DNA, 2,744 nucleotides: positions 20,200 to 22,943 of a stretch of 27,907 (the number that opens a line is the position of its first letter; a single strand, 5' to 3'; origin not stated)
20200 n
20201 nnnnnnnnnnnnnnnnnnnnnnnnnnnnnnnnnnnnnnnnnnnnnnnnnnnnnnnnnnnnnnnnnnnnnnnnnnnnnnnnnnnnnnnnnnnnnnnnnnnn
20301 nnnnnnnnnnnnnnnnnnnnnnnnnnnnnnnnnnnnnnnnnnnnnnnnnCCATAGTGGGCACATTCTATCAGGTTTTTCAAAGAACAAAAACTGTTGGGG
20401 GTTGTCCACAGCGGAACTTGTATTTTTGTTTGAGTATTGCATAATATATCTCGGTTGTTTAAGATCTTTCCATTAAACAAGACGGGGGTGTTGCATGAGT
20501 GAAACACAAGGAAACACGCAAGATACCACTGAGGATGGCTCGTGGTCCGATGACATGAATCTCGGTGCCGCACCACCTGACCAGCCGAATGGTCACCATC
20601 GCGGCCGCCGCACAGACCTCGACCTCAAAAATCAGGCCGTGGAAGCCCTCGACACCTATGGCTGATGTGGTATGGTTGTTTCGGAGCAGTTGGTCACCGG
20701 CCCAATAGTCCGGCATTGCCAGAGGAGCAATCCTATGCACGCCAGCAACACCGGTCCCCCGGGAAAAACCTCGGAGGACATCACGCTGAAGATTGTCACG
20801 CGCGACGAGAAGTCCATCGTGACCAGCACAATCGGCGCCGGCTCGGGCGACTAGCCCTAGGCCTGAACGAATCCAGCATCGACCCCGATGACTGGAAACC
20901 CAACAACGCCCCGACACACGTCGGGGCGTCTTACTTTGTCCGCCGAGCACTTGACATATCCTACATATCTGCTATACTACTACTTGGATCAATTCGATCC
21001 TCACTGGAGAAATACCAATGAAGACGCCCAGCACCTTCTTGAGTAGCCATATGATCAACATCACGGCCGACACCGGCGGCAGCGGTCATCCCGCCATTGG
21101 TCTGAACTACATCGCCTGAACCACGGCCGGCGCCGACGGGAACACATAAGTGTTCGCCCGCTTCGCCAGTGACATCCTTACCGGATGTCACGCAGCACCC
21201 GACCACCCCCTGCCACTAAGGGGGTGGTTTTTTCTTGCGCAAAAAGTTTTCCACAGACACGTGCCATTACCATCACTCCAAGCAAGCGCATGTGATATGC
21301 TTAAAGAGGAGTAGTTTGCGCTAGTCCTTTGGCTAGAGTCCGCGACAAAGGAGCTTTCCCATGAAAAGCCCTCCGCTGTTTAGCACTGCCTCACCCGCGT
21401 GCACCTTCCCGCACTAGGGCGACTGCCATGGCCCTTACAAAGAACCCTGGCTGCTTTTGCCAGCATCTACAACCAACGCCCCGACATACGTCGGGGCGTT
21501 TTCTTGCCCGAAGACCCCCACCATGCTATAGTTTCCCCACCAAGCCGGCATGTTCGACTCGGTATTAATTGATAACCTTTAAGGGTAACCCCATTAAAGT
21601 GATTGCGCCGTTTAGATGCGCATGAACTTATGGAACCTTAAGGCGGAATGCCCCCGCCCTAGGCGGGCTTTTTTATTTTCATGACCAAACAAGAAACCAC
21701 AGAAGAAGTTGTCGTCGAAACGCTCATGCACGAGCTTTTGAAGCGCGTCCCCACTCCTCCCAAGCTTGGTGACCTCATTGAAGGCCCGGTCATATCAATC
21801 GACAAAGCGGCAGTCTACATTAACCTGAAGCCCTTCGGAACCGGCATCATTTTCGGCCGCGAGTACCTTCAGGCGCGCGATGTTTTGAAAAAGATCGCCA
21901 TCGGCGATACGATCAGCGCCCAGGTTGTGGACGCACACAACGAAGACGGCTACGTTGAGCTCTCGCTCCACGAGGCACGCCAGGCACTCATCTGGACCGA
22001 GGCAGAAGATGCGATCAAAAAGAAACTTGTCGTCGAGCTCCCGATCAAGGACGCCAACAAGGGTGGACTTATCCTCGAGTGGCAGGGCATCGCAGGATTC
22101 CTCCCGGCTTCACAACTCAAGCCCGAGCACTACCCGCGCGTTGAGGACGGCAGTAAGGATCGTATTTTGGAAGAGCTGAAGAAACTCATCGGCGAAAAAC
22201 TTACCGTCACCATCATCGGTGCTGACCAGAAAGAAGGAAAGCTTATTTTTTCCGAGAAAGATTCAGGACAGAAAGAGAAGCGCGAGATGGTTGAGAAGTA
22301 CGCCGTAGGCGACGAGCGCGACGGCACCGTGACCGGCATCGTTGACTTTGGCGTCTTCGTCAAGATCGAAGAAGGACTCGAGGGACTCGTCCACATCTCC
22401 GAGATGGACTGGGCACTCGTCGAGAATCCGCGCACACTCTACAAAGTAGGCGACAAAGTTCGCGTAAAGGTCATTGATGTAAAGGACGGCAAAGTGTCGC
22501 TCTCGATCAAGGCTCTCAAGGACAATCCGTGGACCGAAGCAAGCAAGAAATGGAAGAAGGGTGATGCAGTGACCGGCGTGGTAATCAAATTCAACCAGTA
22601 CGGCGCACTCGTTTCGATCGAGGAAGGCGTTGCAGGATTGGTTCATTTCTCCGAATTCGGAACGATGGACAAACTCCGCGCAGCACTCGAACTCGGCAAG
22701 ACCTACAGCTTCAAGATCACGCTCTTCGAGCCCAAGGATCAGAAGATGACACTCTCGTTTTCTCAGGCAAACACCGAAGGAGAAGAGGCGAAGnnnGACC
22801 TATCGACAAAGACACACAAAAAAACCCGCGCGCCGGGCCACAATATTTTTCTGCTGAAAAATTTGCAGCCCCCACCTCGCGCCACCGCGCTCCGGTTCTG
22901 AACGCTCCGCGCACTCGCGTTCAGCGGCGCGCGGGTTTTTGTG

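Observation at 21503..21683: rpsA leader with a terminator-like hairpin and U-tract that ends at the start codon, plus two CCTT(T)AAGG boxes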

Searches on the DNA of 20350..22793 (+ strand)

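Call 6: search_rna_families(source=window, start=20350, end=21800, threshold=evalue, max_evalue=10, show_alignments=3)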
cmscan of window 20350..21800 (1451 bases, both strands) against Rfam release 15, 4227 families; matches with E-value up to 10: 16.
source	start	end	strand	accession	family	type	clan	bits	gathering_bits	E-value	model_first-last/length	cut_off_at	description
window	21179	21297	-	RF00403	SNORA41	Gene; snRNA; snoRNA; HACA-box;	-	19.9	80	2.3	1-133/133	no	Small nucleolar RNA SNORA41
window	20893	20996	-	RF00121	MicC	Gene; sRNA;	-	19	90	7.7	1-123/123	no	MicC RNA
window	21566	21600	-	RF01366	CRISPR-DR53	Gene; CRISPR;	-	18.8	45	2.2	1-37/37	no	CRISPR RNA direct repeat element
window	21450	21504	+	RF00262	sar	Gene; antisense;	-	18.7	43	1.2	1-68/68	no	sar RNA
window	21189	21264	+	RF00599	SNORA77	Gene; snRNA; snoRNA; HACA-box;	-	18.6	42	0.52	1-125/125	no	Small nucleolar RNA SNORA77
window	21476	21557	-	RF02236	asX2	Gene; sRNA;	-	17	70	2.4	1-87/87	no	Xanthomonas sRNA asX2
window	20906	20929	+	RF02225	sX6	Gene; sRNA;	-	16.7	40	0.1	296-319/342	no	Proteobacterial sRNA sX6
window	21622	21703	-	RF03109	Thermales-rpoB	Cis-reg;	-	15.5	77.3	4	1-89/89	no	Thermales-rpoB RNA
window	21157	21235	+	RF02631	Hrs13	Gene; sRNA;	-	14.7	52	1.7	1-82/82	no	Hfq-regulated sRNA 13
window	21436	21499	+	RF02236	asX2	Gene; sRNA;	-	14.3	70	9.9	1-87/87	no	Xanthomonas sRNA asX2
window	20622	20651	-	RF03157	L31-Gammaproteobacteria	Cis-reg; leader;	CL00118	13.8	33.2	7.5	1-53/53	no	L31-Gammaproteobacteria ribosomal protein leader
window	20822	20850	+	RF01668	P10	Gene; sRNA;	-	13.7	37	5.6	41-69/72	no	Pseudomonas sRNA P10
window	20884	20924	+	RF01308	sR58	Gene; snRNA; snoRNA; CD-box;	-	13.6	55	8.5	1-55/55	no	Small nucleolar RNA sR58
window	21494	21599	-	RF02933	ARRPOF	Gene; sRNA;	-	13.5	127.2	2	34-142/256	no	ARRPOF RNA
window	21154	21235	+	RF02837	anti-hemB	Gene; sRNA;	-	13.1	49.5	6.9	1-81/81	no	Burkholderia RNA 7 (anti-hemB)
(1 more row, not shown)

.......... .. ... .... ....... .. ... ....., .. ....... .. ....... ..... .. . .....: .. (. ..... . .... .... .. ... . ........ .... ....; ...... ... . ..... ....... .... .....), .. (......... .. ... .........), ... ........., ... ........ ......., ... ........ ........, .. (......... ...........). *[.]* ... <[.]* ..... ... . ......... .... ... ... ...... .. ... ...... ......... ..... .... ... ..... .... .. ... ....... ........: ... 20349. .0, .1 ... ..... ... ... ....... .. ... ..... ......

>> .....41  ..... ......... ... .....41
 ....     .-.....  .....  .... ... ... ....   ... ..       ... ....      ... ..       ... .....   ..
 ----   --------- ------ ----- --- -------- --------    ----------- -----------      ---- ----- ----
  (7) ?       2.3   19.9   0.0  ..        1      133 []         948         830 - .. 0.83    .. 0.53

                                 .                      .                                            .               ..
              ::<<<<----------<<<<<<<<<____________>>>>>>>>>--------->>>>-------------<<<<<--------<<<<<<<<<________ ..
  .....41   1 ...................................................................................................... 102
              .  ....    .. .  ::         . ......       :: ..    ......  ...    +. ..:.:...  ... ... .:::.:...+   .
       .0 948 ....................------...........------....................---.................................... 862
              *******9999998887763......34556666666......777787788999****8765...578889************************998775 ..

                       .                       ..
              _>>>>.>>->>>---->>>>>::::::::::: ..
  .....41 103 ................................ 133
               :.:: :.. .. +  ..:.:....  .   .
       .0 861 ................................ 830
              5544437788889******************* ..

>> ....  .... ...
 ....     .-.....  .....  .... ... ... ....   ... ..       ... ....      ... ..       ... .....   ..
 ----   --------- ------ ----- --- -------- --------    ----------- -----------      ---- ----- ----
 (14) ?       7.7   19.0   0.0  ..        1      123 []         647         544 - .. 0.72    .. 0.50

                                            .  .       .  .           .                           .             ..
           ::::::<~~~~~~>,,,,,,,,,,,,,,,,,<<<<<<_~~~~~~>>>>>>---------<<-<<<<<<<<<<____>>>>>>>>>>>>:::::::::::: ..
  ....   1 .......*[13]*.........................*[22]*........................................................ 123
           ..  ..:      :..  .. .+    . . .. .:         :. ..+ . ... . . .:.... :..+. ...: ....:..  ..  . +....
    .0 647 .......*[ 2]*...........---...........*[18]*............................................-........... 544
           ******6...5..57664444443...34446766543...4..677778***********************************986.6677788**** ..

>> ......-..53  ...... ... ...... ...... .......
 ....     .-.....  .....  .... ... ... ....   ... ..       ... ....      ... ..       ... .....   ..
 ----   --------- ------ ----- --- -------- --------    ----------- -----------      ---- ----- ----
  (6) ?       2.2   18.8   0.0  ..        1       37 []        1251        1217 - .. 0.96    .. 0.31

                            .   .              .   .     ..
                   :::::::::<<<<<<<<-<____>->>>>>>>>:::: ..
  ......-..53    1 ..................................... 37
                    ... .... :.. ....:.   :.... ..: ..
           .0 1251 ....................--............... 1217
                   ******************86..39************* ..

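Call 19: build_rna_model(alignment_id=A2, structure=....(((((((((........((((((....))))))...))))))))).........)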
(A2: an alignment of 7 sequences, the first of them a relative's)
Model R1 built from alignment A2 (7 sequences, 58 columns); structure: as given.
model positions 58; base pairs 15; branch points 0; effective number of sequences 5.53; information 0.961 bits per position. Calibrated on 0.2 Mb of random sequence (short: E-values are rough).
structure used (alignment columns):
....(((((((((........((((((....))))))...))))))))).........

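Call 20: search_with_rna_model(model_id=R1, sources=[window, L001, L002, L003, L004, L005, L006, L007, L008, L009, L010, L011, L012, L013, L014, L015, L016, L017, L018, L019, L020, L021, L022, L023, L024, L025, L026, L027, L028, L029, L030, L031, L032, L033, L034, L035, L036, L037, L038, L039, L040, L041, L042, L043, L044, L045, L046, L047, L048, L049, L050, L051, L052, L053, L054, L055, L056, L057, L058, L059, L060, L061, L062, L063, L064, L065, L066, L067, L068, L069, L070, L071, L072, L073, L074, L075, L076, L077, L078, L079, L080], max_evalue=10, show_alignments=0)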
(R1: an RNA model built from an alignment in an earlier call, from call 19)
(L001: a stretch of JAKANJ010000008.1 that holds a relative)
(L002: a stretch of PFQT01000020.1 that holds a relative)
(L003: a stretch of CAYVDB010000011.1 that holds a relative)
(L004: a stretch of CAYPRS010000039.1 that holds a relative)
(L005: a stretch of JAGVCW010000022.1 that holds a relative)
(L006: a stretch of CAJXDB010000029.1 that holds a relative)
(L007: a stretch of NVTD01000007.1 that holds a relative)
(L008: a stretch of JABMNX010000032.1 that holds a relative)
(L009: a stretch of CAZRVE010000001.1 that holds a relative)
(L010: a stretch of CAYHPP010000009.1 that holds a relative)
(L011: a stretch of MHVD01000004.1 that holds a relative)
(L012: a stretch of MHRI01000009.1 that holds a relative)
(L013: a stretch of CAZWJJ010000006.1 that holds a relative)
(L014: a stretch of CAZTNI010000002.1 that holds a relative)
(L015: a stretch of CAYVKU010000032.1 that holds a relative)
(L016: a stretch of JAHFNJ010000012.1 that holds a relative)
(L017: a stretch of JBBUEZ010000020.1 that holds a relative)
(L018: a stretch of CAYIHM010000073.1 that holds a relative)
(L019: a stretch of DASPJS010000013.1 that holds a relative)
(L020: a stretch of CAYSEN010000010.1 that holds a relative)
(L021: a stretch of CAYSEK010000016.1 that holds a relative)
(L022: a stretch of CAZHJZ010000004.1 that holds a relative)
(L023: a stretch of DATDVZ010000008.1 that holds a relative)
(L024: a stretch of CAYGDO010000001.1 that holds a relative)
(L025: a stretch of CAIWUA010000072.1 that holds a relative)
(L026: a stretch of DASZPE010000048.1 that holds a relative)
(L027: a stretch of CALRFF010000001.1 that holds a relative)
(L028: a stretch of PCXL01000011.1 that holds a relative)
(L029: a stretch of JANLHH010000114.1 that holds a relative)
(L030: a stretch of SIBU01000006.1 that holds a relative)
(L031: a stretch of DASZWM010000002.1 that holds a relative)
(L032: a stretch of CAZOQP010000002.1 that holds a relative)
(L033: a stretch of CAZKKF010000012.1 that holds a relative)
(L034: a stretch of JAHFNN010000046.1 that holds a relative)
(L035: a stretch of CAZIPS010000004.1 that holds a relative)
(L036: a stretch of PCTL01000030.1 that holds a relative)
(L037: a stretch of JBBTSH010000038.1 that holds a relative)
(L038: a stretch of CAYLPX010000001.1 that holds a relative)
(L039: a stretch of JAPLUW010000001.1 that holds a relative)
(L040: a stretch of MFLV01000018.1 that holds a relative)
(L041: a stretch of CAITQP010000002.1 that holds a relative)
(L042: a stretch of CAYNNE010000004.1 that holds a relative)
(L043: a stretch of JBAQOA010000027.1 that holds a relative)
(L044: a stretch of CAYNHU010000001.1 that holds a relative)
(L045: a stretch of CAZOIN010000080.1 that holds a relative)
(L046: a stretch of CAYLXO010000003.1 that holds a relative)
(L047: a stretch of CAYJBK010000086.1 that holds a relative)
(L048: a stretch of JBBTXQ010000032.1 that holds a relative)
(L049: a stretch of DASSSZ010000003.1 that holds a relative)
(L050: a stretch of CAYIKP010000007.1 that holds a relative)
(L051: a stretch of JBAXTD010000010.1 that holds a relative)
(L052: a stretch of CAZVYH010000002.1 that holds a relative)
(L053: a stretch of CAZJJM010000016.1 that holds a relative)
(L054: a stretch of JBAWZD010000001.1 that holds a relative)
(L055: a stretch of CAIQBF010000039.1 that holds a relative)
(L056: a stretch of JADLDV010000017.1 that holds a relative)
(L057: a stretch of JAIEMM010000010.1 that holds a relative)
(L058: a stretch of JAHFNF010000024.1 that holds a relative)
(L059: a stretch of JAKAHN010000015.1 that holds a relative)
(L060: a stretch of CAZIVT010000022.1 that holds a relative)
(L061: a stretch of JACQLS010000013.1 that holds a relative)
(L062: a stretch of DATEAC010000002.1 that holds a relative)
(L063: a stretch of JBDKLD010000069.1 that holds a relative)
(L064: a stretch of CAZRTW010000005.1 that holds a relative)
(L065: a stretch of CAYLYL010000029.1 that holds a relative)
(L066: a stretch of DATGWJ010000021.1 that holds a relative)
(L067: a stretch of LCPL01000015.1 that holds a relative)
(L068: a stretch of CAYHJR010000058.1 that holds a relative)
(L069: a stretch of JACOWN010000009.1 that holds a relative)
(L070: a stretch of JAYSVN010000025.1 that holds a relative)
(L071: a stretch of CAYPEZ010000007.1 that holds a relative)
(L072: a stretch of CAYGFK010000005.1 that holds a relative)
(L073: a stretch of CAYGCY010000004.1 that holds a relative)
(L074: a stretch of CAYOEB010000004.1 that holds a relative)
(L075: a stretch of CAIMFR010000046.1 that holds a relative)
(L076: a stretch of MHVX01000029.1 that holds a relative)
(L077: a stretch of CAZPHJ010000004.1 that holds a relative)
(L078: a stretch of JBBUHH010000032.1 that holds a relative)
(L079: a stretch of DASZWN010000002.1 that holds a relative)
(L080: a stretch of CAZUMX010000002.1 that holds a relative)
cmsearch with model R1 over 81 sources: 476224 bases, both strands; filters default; matches with E-value up to 10: 11.
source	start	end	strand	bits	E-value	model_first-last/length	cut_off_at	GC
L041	2406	2463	+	80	3.4e-17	1-58/58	no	0.55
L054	2406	2463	+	80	3.4e-17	1-58/58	no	0.55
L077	2418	2475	+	74.8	7.3e-16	1-58/58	no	0.5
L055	2408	2465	+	73.7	1.4e-15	1-58/58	no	0.48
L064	2400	2457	+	71.9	4e-15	1-58/58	no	0.5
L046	2397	2454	+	68.2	3.6e-14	1-58/58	no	0.41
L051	2360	2417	+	64.7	2.7e-13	1-58/58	no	0.43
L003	2428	2499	+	16.2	0.67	1-58/58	no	0.44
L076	5245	5298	+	14.6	1.7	1-58/58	no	0.39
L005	5343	5420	-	13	4.4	1-58/58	no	0.44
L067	93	147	+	12.9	4.6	1-58/58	no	0.55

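Call 41: search_rna_families(sources=[L041, L014, L063, L021, L053, L027, L007, L002, L081, L083, L062], threshold=evalue, max_evalue=0.5)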
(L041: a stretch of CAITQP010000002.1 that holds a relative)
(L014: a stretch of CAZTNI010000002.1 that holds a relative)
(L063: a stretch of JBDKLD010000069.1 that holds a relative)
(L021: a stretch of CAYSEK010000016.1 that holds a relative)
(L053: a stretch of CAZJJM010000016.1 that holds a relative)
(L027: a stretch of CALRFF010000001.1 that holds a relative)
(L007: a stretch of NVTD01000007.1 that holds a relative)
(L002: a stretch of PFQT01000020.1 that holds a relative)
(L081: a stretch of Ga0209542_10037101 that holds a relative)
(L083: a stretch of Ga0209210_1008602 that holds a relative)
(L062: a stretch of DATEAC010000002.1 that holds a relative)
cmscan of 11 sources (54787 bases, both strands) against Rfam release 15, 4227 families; matches with E-value up to 0.5: 7.
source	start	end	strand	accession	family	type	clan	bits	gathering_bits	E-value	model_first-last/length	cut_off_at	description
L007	3506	3620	+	RF00506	Thr_leader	Cis-reg; leader;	-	32.5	55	0.029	1-118/118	no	Threonine operon leader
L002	1574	1610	-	RF04341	Plastid-psbJ-5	Cis-reg;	CL00152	32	53.1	0.028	1-59/59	no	Plastid-psbJ-5 3UTR RNA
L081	875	907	+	RF02398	sau-6072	Gene; sRNA;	-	30.3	50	0.044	1-53/53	no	Staphylococcus sRNA sau-6072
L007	3580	3653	-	RF00506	Thr_leader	Cis-reg; leader;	-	28.1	55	0.32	1-118/118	no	Threonine operon leader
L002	1575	1611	+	RF04341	Plastid-psbJ-5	Cis-reg;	CL00152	27.9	53.1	0.35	1-59/59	no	Plastid-psbJ-5 3UTR RNA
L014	3689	3736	-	RF04197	mir-9457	Gene; miRNA;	-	27.1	90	0.36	1-68/68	no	mir-9457 microRNA precursor family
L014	3694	3726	+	RF04197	mir-9457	Gene; miRNA;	-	27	90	0.4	19-51/68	no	mir-9457 microRNA precursor family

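Call 64: search_with_rna_model(model_id=R3, sources=[L082, L083, L085, L087, L088, L089, L090, L091, L092, L093, L094, L096, L097, L099, L100, L101, L102, L103, L104, L106, L107, L108, L110, L111, L112, L113, L115, L116, L117, L119, L120, L121, L122, L123, L124, L126, L127, L131, L134, L135, L138, L139, L141, L143, L144, L146, L147, L148, L149, L150, L151, L152, L154, L157, L158, L159, L160], max_evalue=10, make_alignment=true)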
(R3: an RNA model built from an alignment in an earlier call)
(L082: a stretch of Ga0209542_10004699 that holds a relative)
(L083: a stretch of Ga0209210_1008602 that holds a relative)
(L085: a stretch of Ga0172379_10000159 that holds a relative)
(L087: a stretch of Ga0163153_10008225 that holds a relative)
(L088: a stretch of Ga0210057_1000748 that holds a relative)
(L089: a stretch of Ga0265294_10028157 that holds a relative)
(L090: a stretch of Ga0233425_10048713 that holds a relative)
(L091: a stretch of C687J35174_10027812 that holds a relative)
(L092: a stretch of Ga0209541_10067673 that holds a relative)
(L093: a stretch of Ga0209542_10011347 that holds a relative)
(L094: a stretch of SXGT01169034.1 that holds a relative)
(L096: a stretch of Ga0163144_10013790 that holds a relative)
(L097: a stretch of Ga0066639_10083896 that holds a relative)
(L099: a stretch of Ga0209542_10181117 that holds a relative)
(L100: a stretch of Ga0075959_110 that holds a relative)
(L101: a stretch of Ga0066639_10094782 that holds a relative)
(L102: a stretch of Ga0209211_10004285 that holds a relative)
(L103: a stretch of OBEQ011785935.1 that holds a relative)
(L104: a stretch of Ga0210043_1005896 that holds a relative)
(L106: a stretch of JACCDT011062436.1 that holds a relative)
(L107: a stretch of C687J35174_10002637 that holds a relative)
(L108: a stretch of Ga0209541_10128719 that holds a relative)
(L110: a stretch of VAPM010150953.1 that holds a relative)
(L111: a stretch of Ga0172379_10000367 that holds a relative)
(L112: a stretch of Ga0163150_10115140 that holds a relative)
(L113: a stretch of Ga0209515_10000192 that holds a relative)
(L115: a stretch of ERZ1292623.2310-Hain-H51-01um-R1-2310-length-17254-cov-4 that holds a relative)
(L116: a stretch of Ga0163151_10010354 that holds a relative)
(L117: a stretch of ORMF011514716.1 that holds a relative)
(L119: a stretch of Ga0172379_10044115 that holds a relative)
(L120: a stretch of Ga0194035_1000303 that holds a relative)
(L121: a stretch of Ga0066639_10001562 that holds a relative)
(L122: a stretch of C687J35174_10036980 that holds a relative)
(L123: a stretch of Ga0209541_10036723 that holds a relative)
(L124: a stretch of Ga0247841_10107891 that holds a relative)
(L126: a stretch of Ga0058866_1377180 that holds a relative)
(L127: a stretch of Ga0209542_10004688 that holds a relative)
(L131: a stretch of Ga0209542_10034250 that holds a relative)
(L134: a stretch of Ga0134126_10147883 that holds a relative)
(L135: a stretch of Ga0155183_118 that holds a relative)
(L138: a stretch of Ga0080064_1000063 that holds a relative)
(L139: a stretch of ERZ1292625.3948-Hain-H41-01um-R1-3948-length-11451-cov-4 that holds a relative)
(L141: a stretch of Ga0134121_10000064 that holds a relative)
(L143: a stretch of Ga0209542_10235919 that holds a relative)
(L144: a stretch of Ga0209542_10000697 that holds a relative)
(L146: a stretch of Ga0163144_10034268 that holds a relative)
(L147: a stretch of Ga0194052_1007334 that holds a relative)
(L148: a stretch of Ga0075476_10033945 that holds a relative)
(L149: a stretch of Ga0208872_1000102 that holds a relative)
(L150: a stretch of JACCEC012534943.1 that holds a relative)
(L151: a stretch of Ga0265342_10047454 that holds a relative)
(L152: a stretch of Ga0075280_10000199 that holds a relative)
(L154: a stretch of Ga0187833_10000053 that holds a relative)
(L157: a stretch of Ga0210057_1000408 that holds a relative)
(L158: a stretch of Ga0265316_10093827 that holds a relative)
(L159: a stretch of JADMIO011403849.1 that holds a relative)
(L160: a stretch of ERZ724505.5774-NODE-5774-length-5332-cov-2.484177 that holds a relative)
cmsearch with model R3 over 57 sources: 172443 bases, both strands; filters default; matches with E-value up to 10: 7.
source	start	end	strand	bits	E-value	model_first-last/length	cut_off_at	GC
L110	819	874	+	16.1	0.093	13-68/80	no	0.43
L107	1112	1170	+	14.4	0.22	15-66/80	no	0.34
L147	1041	1083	+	14.3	0.24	13-70/80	no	0.51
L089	1045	1103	+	13.2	0.43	13-68/80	no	0.29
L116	635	707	+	11.7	0.95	1-80/80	no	0.52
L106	1114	1164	+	11.6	1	13-69/80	no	0.35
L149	1121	1164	+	11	1.4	13-71/80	no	0.43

Alignment A7: 7 matches aligned to the model, 124 columns, each read 5' to 3' on its own strand. Consensus structure (alignment columns), stored with it:
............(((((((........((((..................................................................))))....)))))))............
